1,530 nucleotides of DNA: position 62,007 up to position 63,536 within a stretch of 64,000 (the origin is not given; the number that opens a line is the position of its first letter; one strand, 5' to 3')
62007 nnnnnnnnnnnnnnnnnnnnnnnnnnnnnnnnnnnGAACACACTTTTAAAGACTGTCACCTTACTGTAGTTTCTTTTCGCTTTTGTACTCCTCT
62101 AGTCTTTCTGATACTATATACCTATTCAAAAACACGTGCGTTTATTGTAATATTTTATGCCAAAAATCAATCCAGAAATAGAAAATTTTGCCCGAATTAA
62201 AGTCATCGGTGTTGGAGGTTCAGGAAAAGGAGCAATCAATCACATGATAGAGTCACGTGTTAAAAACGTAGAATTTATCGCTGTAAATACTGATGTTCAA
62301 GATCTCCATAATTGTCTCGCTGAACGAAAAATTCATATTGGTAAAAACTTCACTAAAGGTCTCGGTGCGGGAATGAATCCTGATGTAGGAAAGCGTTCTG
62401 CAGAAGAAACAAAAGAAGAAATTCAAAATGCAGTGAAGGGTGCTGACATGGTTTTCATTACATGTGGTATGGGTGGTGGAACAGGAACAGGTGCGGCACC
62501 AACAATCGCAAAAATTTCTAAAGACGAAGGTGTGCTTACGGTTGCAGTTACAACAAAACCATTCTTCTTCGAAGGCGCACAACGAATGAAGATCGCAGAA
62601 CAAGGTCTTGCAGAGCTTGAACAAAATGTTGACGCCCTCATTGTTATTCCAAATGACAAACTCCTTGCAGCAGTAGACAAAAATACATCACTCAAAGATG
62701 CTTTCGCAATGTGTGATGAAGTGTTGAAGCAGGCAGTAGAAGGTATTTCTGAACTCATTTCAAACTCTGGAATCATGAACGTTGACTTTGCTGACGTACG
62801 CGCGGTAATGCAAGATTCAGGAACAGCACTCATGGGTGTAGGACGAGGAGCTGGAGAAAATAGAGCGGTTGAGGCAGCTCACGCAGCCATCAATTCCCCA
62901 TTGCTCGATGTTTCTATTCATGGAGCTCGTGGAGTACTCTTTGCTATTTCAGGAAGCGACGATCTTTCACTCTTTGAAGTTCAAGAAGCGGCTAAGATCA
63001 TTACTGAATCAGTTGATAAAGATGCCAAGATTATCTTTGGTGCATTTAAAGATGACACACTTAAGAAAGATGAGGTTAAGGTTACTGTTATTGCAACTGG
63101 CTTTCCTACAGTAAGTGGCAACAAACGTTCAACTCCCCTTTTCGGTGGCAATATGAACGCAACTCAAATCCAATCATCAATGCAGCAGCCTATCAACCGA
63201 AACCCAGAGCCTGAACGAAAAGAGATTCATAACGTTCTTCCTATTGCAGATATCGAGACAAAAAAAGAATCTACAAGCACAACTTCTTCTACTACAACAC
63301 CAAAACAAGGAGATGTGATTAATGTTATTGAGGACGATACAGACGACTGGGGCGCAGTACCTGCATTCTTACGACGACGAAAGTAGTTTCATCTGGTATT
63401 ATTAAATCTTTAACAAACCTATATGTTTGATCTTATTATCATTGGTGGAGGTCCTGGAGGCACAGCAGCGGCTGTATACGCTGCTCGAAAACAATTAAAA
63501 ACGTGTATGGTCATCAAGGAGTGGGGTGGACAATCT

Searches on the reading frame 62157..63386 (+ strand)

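Call 8: search_protein_families(library=pfam, proteins=[window:62157-63386:+], max_evalue=0.001)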
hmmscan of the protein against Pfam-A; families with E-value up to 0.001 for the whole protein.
window:62157-63386:+ (409 aa): 2 families
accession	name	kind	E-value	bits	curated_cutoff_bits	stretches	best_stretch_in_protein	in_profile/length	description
PF00091.31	Tubulin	-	4e-48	164.7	33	1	13-172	1-188/190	Tubulin/FtsZ family, GTPase domain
PF12327.13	FtsZ_C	-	9.6e-33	112.8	27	1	222-316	1-94/95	FtsZ family, C-terminal domain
